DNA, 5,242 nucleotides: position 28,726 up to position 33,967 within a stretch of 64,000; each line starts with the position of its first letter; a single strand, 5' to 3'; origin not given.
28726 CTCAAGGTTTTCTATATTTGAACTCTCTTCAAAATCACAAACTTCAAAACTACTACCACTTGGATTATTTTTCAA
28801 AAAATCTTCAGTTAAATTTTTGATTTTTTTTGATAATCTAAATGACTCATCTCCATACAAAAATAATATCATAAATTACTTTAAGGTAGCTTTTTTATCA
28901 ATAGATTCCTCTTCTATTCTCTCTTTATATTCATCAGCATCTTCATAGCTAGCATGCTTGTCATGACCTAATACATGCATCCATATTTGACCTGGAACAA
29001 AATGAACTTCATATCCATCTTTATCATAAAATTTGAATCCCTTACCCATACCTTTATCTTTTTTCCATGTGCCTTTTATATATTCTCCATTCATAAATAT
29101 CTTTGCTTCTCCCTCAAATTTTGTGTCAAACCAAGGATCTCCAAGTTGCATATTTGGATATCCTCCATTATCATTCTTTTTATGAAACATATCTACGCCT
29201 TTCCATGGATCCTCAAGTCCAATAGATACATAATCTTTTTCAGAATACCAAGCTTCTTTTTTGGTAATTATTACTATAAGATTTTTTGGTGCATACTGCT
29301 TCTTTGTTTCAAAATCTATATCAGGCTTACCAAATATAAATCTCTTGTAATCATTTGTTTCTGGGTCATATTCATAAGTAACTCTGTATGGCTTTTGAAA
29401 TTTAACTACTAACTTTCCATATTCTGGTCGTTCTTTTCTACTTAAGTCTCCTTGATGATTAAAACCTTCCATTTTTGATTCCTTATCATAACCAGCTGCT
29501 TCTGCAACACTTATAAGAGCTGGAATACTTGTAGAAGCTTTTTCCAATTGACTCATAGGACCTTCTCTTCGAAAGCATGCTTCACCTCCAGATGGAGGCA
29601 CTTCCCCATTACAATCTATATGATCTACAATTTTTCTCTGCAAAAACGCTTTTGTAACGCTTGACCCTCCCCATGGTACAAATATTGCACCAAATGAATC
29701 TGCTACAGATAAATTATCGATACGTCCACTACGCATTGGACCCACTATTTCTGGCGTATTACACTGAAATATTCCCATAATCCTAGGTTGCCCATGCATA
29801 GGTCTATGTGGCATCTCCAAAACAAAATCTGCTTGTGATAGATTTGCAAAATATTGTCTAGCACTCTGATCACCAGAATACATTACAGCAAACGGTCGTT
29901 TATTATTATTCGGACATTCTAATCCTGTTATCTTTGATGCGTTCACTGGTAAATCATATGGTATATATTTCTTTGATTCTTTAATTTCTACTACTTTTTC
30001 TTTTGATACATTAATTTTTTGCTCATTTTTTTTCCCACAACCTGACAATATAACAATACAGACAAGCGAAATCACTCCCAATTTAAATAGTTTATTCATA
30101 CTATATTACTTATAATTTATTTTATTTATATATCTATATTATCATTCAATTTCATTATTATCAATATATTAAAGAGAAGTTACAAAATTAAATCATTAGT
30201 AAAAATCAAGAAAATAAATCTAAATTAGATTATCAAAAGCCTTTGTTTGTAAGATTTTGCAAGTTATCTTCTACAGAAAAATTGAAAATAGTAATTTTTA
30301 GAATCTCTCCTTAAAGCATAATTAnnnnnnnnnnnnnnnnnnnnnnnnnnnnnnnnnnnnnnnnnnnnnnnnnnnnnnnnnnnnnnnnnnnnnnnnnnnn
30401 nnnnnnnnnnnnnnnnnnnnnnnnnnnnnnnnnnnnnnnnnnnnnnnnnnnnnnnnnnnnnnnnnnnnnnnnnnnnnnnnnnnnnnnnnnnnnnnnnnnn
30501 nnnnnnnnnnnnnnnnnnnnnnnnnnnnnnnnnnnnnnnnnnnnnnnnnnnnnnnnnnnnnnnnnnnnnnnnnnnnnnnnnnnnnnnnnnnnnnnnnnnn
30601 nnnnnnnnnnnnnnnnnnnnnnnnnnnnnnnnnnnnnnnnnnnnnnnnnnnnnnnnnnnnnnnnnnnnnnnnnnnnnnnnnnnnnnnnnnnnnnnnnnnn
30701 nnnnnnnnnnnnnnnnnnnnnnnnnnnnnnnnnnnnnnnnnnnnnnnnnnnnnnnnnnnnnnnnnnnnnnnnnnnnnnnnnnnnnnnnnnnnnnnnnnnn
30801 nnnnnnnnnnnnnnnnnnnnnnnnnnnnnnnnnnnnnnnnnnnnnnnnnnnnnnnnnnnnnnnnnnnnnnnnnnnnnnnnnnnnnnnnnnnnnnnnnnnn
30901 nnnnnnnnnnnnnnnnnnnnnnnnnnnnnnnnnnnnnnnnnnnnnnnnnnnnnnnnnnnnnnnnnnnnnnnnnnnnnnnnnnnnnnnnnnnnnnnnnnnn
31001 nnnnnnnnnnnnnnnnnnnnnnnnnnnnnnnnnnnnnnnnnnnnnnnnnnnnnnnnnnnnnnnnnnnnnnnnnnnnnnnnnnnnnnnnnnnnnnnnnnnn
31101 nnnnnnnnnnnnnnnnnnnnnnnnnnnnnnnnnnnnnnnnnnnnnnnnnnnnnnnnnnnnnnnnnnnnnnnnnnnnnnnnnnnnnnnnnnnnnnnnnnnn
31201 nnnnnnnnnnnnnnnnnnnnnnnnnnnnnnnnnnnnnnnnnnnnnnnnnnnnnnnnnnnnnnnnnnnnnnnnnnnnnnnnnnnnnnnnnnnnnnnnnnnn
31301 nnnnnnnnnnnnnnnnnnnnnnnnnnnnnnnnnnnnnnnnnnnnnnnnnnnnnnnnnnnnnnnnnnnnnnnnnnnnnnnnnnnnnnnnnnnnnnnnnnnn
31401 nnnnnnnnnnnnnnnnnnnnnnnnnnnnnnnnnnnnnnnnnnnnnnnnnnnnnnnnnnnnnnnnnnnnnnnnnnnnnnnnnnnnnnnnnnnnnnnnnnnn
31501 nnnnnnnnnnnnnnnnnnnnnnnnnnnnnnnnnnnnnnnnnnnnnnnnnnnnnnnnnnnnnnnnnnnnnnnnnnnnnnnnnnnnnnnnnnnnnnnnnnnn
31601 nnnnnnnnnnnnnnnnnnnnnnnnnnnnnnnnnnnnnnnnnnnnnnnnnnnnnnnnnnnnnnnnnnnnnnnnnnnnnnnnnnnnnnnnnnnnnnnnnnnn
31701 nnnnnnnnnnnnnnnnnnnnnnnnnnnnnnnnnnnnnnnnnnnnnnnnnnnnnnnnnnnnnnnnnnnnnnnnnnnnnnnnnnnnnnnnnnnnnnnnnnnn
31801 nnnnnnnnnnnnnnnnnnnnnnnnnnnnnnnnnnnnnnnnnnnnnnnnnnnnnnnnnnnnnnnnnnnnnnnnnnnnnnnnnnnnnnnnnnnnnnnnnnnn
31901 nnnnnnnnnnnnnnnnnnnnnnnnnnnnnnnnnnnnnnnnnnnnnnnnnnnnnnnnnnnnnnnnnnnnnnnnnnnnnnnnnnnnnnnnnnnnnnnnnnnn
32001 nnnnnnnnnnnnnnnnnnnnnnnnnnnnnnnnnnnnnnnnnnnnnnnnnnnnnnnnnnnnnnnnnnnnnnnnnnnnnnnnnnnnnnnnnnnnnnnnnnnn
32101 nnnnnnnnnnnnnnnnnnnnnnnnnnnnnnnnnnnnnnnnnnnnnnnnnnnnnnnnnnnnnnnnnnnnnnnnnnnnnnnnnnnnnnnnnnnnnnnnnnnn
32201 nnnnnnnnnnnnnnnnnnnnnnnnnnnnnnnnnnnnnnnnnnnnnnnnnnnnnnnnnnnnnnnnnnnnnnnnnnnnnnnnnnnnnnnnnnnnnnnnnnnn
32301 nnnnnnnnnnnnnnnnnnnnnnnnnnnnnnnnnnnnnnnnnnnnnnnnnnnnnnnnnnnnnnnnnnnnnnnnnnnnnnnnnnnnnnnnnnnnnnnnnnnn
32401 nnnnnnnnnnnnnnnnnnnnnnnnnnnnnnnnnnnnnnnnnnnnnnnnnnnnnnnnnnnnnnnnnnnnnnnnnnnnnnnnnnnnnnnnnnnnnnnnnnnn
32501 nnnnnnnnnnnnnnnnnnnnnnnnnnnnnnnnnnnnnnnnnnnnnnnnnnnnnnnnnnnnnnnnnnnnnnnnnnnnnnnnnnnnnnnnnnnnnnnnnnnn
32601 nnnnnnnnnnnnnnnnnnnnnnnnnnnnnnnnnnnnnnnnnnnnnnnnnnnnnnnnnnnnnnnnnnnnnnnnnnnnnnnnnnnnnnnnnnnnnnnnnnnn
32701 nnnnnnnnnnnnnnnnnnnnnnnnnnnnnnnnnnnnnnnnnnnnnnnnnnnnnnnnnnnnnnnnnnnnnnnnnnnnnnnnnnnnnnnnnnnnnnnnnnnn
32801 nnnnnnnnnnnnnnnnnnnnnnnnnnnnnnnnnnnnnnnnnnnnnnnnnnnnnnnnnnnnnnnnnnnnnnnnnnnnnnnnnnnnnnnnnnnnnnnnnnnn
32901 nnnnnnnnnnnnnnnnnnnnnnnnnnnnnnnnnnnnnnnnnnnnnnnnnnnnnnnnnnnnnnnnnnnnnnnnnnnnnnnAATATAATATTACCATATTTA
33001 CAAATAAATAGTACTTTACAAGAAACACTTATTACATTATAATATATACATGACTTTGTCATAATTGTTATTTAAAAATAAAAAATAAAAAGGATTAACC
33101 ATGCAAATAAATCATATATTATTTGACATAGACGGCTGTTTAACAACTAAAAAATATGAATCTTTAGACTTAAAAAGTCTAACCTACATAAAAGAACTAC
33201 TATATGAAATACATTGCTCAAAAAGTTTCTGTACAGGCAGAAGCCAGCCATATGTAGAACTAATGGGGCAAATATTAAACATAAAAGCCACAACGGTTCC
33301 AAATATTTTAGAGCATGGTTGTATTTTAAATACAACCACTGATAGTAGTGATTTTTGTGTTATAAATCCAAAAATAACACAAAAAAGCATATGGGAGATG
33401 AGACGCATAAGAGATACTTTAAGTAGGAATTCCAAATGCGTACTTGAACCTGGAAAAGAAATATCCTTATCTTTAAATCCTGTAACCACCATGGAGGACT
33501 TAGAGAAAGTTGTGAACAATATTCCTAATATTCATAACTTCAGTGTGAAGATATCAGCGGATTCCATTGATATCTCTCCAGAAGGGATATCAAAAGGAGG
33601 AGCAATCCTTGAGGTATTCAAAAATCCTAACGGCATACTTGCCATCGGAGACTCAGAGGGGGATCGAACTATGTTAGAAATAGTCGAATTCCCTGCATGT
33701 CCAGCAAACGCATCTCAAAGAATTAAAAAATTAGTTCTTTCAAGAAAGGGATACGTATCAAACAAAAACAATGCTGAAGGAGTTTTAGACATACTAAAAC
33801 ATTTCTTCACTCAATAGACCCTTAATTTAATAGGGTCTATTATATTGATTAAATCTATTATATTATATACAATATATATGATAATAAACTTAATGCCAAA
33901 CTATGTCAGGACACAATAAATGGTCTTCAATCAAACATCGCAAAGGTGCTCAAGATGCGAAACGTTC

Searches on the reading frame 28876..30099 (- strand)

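Call 49: search_protein_families(library=pfam, proteins=[window:28876-30099:-], max_evalue=0.00001)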
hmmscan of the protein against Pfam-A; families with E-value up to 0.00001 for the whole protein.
window:28876-30099:- (407 aa): 2 families
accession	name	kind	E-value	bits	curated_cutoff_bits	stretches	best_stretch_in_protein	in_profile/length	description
PF11258.13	DUF3048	-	1.7e-19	70.9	25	1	58-204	2-147/148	Protein of unknown function (DUF3048) N-terminal domain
PF17479.7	DUF3048_C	-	3.5e-19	69.7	25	1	232-373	3-113/114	Protein of unknown function (DUF3048) C-terminal domain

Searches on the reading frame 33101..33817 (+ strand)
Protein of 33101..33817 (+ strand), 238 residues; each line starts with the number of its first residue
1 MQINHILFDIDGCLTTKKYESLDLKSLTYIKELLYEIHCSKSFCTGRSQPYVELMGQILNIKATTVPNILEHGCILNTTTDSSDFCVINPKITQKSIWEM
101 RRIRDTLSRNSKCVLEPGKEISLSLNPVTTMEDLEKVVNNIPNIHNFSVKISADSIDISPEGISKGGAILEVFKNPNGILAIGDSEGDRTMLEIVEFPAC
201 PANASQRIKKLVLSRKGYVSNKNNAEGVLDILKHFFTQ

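Call 50: search_protein_families(library=pfam, proteins=[window:33101-33817:+], max_evalue=0.00001)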
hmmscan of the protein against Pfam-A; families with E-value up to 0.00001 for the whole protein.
window:33101-33817:+ (238 aa): 1 family
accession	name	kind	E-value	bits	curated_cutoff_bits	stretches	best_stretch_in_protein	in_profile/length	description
PF08282.18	Hydrolase_3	-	5.9e-16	59.4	20.9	1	128-232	148-255/255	haloacid dehalogenase-like hydrolase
